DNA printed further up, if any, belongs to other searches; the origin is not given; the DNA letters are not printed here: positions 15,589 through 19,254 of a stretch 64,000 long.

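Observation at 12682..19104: Compact, orphan PfaA-like (PUFA/glycolipid-synthase-like) type I PKS module between flagellar and pilus genes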

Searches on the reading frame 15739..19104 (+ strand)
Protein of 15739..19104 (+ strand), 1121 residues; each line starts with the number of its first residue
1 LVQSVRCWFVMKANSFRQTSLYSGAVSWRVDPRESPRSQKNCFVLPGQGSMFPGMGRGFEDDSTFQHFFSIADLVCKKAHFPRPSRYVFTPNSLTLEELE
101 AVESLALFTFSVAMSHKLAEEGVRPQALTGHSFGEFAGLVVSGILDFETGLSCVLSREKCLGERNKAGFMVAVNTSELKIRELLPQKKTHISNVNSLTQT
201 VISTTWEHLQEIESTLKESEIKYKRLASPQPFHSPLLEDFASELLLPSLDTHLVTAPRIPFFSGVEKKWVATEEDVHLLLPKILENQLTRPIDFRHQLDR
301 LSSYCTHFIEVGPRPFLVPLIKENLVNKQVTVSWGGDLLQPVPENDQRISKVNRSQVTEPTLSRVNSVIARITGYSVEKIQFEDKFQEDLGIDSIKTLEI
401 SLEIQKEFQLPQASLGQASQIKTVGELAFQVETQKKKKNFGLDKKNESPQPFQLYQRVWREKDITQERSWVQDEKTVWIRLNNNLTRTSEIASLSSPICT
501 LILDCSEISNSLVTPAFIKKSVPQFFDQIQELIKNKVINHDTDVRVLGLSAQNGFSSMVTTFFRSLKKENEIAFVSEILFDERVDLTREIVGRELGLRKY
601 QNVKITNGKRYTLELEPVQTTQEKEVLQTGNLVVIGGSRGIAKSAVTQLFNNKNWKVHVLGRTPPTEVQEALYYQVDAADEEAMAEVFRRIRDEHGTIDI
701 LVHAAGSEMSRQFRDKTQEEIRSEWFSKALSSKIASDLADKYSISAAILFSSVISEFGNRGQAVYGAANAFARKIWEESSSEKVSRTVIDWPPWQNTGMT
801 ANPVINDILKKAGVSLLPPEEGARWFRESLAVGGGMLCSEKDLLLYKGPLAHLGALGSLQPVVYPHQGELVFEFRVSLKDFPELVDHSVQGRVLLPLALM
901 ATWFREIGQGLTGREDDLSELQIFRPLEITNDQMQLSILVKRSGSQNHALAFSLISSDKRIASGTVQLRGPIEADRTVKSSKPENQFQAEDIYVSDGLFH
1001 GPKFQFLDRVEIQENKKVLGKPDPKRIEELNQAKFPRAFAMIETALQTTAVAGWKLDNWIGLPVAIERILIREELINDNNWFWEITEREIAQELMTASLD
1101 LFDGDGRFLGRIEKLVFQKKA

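Call 4: search_protein_families(library=pfam, proteins=[window:15739-19104:+], max_evalue=0.01)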
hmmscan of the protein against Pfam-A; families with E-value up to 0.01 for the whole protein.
window:15739-19104:+ (1121 aa): 7 families
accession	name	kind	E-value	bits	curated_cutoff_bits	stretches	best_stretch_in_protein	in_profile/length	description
PF00698.26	Acyl_transf_1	-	1.4e-20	74.5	32.7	1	43-326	2-280/319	Acyl transferase domain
PF08659.16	KR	-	1.7e-19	70.9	22.6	1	631-795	2-179/180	KR domain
PF00106.31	adh_short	-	4e-13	49.7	26.6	1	633-782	4-166/195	short chain dehydrogenase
PF21089.3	PKS_DH_N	-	2.2e-08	34.4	27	1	865-949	11-97/103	Polyketide synthase dehydratase domain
PF13561.12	adh_short_C2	-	2.8e-08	34.1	27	1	667-770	42-148/236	Enoyl-(Acyl carrier protein) reductase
PF14765.12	PS-DH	-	7.4e-07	29.3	23.7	1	995-1118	28-157/166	Polyketide synthase dehydratase N-terminal domain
PF00550.31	PP-binding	-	9.4e-07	29.4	20.8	1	365-428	3-64/67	Phosphopantetheine attachment site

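Call 5: search_protein_families(library=ncbifam, proteins=[window:15739-19104:+], max_evalue=0.01)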
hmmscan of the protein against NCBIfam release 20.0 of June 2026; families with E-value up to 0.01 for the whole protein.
window:15739-19104:+ (1121 aa): 97 families (the best 25 are shown)
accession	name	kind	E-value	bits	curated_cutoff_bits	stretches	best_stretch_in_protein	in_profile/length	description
NF045894.1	PKS_plus_SDR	equivalog_domain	1.4e-65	221.7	1740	2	36-332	527-822/1515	type I polyketide synthase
TIGR02813.1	omega_3_PfaA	subfamily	1.4e-34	118.2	1010.1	3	670-1112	2095-2566/2582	polyketide-type polyunsaturated fatty acid synthase PfaA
TIGR00128.1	fabD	equivalog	2e-33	116.1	260.9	1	40-322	2-284/290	ACP S-malonyltransferase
NF037941.1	PKS_NbtC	equivalog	3e-23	81.7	1150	2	35-245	91-304/1027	nocobactin polyketide synthase NbtC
TIGR03131.1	malonate_mdcH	equivalog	2.5e-22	79.7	297.9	1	43-323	3-274/297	malonate decarboxylase subunit epsilon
NF037940.1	PKS_MbtD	equivalog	3.6e-21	75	1150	2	37-271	88-323/978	mycobactin polyketide synthase MbtD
NF041183.1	Pks2_ls1_myc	equivalog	3.2e-16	57.4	2400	2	43-264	535-756/2086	sulfolipid-1 biosynthesis phthioceranic/hydroxyphthioceranic acid synthase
NF040607.1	mycolic_Pks13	equivalog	3e-14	51.5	2100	1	27-316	651-945/1680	polyketide synthase Pks13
NF005893.0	PRK07856.1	equivalog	3.5e-13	49.4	255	1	631-771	11-156/255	SDR family oxidoreductase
NF005095.0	PRK06523.1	subfamily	1.1e-10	41.5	231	1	623-710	4-91/261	oxidoreductase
NF004817.0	PRK06171.1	subfamily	1.2e-09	38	304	1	629-748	9-128/265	sorbitol-6-phosphate dehydrogenase subunit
NF002148.0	PRK00982.1-2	subfamily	8.9e-09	35.1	71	1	361-434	5-77/79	acyl carrier protein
TIGR01830.1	3oxo_ACP_reduc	equivalog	2.3e-08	34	297.75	1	633-801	2-187/239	3-oxoacyl-[acyl-carrier-protein] reductase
NF005007.0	PRK06398.1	equivalog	2.3e-08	33.5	341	1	627-720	5-96/259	aldose dehydrogenase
NF040605.2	mycolic_FabG1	exception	2.4e-08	34.1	420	1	632-802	4-179/233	3-oxoacyl-ACP reductase FabG1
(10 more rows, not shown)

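Call 28: search_solved_structures(query=window:15769-19104:+, max_evalue=0.00001)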
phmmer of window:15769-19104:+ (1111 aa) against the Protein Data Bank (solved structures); distinct sequences matched with E-value up to 0.00001: 102 (the best 60 are shown).
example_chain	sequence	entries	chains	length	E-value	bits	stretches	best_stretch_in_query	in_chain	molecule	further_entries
7m7e_B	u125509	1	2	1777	4.6e-27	97.6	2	31-314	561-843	6-deoxyerythronolide-B synthase EryA2, modules 3 and 4,EryAI,6-deoxyerythronolide-B syntha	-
9pat_A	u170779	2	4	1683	2.3e-24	88.6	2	30-267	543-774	6-deoxyerythronolide-B synthase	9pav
9pat_C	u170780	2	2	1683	2.3e-24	88.6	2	30-267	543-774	6-deoxyerythronolide-B synthase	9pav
9pc6_A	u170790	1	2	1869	2.8e-24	88.4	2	30-267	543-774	6-deoxyerythronolide-B synthase,RifR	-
7m7j_B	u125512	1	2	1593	3.5e-22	81.5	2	666-820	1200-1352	EryAI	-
7m7i_B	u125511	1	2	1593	4.2e-22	81.2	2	666-820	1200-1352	EryAI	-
7m7f_B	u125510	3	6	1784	6.9e-22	80.5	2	666-820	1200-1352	EryAI,6-deoxyerythronolide-B synthase EryA3, modules 5 and 6 chimera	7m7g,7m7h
8tjn_B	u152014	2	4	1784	9e-22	80.1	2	666-820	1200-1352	EryAI,6-deoxyerythronolide-B synthase EryA3, modules 5 and 6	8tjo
8tpw_A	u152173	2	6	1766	8.1e-20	73.6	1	31-314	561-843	EryAII,EryAII,EryAII,EryAII,6-deoxyerythronolide-B synthase EryA3, modules 5 and 6 | EryAII,EryAII,EryAII,6-deoxyerythronolide-B synthase EryA3, modules 5 and 6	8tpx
8czc_B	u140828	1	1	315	6.8e-19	70.5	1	32-309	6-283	Narbonolide/10-deoxymethynolide synthase PikA1, modules 1 and 2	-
6iyo_A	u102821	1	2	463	9.3e-19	70.1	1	30-319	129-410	Type I modular polyketide synthase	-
8g4u_A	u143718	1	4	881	1.2e-18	69.8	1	32-314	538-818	EryAIII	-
5yda_A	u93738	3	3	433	1.6e-18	69.3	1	28-262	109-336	PKS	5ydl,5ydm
3sbm_A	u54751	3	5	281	5.5e-18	67.6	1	32-258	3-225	DisD protein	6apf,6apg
6apk_A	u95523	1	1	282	5.5e-18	67.5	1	32-258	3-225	DisD protein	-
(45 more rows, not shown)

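Call 32: find_homologous_proteins(query=window:15769-19104:+, max_evalue=1e-10)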
Query window:15769-19104:+ (1111 aa): 907 proteins with E <= 1e-10 among 8000 candidates; the best 120 are listed.
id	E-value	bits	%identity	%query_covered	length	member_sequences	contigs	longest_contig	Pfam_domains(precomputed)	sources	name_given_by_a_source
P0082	0.0e+0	2503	100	100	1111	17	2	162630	PF08659.17,PF21089.4,PF00550.32,PF13561.13,PF14765.13,PF00106.32,PF00698.27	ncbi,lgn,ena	-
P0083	0.0e+0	1517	61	100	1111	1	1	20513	PF08659.17,PF00550.32,PF13561.13,PF00106.32,PF00698.27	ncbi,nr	ncbi:MAG: SDR family NAD(P)-dependent oxidoreductase [Proteobacteria bacterium]|nr:SDR family NAD(P)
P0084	0.0e+0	1174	64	76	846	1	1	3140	PF08659.17,PF21089.4,PF00550.32,PF13561.13,PF00106.32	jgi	jgi:acyl carrier protein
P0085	2.4e-233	796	39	99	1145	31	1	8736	PF08659.17,PF13561.13,PF14765.13,PF00106.32,PF00698.27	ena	-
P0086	2.5e-225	769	38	99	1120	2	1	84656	PF08659.17,PF14765.13,PF00106.32,PF00698.27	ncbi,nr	ncbi:MAG: SDR family NAD(P)-dependent oxidoreductase [Bdellovibrionales bacterium]|nr:SDR family NAD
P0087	1.8e-220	753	38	99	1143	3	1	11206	PF08659.17,PF13561.13,PF14765.13,PF00106.32,PF00698.27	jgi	-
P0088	3.5e-219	749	37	99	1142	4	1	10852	PF08659.17,PF13561.13,PF00106.32,PF00698.27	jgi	-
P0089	9.4e-216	737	36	99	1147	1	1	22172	PF08659.17,PF13561.13,PF00106.32,PF00698.27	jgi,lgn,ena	jgi:malonyl CoA-acyl carrier protein transacylase/NADP-dependent 3-hydroxy acid dehydrogenase YdfG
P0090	1.3e-213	730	37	99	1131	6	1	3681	PF08659.17,PF00106.32,PF00698.27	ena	-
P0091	1.5e-199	684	37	97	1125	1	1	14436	PF08659.17,PF00106.32,PF00698.27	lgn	-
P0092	8.4e-196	671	35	97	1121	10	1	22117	PF08659.17,PF21089.4,PF00106.32,PF00698.27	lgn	-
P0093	2.8e-185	636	34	96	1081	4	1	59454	PF08659.17,PF00106.32,PF00698.27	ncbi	-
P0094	6.4e-167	576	34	95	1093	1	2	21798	PF08659.17,PF00550.32,PF00106.32,PF00698.27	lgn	-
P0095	4.0e-128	447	28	99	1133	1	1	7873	PF08659.17,PF00550.32,PF00106.32,PF00698.27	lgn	-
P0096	7.6e-126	440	30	97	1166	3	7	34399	PF08659.17,PF21089.4,PF13561.13,PF00106.32,PF00698.27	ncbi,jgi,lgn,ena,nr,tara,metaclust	ncbi:hypothetical protein CMO93_03190 [Candidatus Woesearchaeota archaeon]|nr:hypothetical protein [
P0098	5.2e-111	391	28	95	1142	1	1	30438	PF08659.17,PF21089.4,PF13561.13,PF14765.13,PF00106.32,PF00698.27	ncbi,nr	ncbi:MAG: SDR family NAD(P)-dependent oxidoreductase [Patescibacteria group bacterium]|nr:SDR family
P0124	2.0e-86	309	25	95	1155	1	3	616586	PF08659.17,PF21089.4,PF00550.32,PF00106.32,PF00698.27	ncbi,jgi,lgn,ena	-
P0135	7.1e-77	278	27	94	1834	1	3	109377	PF08659.17,PF00109.33,PF13561.13,PF00106.32,PF02801.29,PF16197.12,PF00698.27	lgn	-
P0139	9.6e-73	264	26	95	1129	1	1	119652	PF08659.17,PF13561.13,PF00106.32,PF00698.27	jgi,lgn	jgi:malonyl CoA-acyl carrier protein transacylase/NADP-dependent 3-hydroxy acid dehydrogenase YdfG/a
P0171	1.4e-40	157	24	58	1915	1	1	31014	PF08659.17,PF00109.33,PF21089.4,PF00550.32,PF13561.13,PF14765.13,PF00106.32,PF02801.29,PF16197.12,PF00698.27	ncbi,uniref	ncbi:type I polyketide synthase [Allokutzneria multivorans]|uniref:Type I polyketide synthase n=1 Ta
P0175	2.1e-39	153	28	27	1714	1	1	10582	PF08659.17,PF00109.33,PF21089.4,PF00550.32,PF13561.13,PF14765.13,PF00106.32,PF02801.29,PF00698.27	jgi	jgi:enediyne polyketide synthase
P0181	1.4e-38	151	24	39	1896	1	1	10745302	PF08659.17,PF00109.33,PF21089.4,PF13561.13,PF14765.13,PF00106.32,PF02801.29,PF16197.12,PF00698.27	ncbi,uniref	ncbi:SDR family NAD(P)-dependent oxidoreductase [Actinoplanes sp. CA-142083]|uniref:SDR family NAD(P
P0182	1.6e-38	150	28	26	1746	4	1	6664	PF08659.17,PF00109.33,PF00550.32,PF13561.13,PF00106.32,PF02801.29,PF16197.12,PF00698.27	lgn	-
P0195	9.7e-38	148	27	26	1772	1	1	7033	PF08659.17,PF00109.33,PF00550.32,PF13561.13,PF00106.32,PF02801.29,PF16197.12,PF00698.27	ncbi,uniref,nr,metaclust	ncbi:type I polyketide synthase [Azospirillum sp. B506]|uniref:type I polyketide synthase n=1 Tax=Az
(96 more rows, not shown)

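Call 42: find_encoding_contigs(protein=P0124, flank=10000, max_places=1)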
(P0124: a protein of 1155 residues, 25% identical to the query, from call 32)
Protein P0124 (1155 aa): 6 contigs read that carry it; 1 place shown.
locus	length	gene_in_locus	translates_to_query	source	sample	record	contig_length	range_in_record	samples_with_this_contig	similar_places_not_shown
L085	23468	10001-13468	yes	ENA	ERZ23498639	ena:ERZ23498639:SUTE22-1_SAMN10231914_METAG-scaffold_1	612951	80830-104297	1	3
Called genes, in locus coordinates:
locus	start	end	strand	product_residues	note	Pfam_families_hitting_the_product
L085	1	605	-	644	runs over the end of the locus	PF02310:B12-binding, PF04055:Radical_SAM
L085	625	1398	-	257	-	-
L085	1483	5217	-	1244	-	-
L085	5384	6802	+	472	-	PF04055:Radical_SAM, PF13353:Fer4_12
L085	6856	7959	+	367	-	PF07786:HGSNAT_cat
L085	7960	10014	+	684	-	PF00109:ketoacyl-synt, PF02801:Ketoacyl-synt_C, PF00109:ketoacyl-synt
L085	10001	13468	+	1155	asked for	PF00698:Acyl_transf_1, PF00550:PP-binding (weak), PF00106:adh_short, PF08659:KR, PF21089:PKS_DH_N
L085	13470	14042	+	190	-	PF01648:ACPS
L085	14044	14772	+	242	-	PF02525:Flavodoxin_2, PF03358:FMN_red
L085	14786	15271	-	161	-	PF00583:Acetyltransf_1, PF13508:Acetyltransf_7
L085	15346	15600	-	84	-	-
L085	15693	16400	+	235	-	-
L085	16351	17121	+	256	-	-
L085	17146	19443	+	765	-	PF04055:Radical_SAM, PF19156:DUF5838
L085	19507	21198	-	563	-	PF04055:Radical_SAM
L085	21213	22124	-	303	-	PF04055:Radical_SAM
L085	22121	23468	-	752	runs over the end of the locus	PF04055:Radical_SAM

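Call 43: find_encoding_contigs(protein=P0096, flank=10000, max_places=1)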
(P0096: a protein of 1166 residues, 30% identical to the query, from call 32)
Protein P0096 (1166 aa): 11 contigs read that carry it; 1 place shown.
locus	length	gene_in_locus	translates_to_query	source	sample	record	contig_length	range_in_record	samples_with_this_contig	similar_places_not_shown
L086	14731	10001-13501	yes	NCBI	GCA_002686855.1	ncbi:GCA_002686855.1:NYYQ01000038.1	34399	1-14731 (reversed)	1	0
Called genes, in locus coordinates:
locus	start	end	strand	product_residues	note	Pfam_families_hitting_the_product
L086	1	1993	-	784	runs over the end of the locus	-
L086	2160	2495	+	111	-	PF02675:AdoMet_dc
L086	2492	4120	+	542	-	PF07690:MFS_1 (weak), PF17284:Spermine_synt_N (weak), PF01564:Spermine_synth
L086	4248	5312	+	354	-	-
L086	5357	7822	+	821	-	PF04820:Trp_halogenase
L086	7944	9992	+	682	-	PF00109:ketoacyl-synt, PF02801:Ketoacyl-synt_C, PF16197:KAsynt_C_assoc (weak), PF00109:ketoacyl-synt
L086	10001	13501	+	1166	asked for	PF00698:Acyl_transf_1, PF00106:adh_short, PF08659:KR, PF13561:adh_short_C2 (weak), PF21089:PKS_DH_N (weak)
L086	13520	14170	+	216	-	PF01648:ACPS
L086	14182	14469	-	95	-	PF13239:2TM (weak)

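Call 44: find_encoding_contigs(protein=P0139, flank=10000, max_places=1)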
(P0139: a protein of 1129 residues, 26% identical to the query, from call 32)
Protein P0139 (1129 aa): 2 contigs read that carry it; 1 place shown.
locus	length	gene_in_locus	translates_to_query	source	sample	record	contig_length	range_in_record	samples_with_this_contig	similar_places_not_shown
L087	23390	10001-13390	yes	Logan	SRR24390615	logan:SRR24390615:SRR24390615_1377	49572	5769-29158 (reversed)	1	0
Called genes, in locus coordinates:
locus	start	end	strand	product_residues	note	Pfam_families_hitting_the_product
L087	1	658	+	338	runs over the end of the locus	-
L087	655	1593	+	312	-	-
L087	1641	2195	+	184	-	-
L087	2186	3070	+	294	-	PF05090:HTTM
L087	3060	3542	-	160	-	-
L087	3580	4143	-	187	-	PF06742:DUF1214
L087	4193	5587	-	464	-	PF14269:Arylsulfotran_2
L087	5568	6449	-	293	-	PF16694:Cytochrome_P460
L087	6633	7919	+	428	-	PF07786:HGSNAT_cat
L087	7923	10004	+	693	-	PF00109:ketoacyl-synt, PF02801:Ketoacyl-synt_C, PF16197:KAsynt_C_assoc (weak)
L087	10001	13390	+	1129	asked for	PF00698:Acyl_transf_1, PF00106:adh_short, PF08659:KR, PF13561:adh_short_C2 (weak)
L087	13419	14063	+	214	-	PF00881:Nitroreductase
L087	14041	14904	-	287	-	PF00487:FA_desaturase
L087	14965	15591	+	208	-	PF01648:ACPS (faint)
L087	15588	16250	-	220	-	-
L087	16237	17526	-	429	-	-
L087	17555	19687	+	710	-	PF19310:TOP_N (faint), PF01432:Peptidase_M3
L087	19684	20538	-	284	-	PF01040:UbiA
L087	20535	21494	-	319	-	PF01209:Ubie_methyltran, PF05175:MTS (faint), PF13489:Methyltransf_23, PF07021:MetW (weak), PF08241:Methyltransf_11, PF08242:Methyltransf_12, PF13649:Methyltransf_25, PF13847:Methyltransf_31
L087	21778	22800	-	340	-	PF02797:Chal_sti_synt_C, PF08541:ACP_syn_III_C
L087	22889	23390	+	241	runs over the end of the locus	-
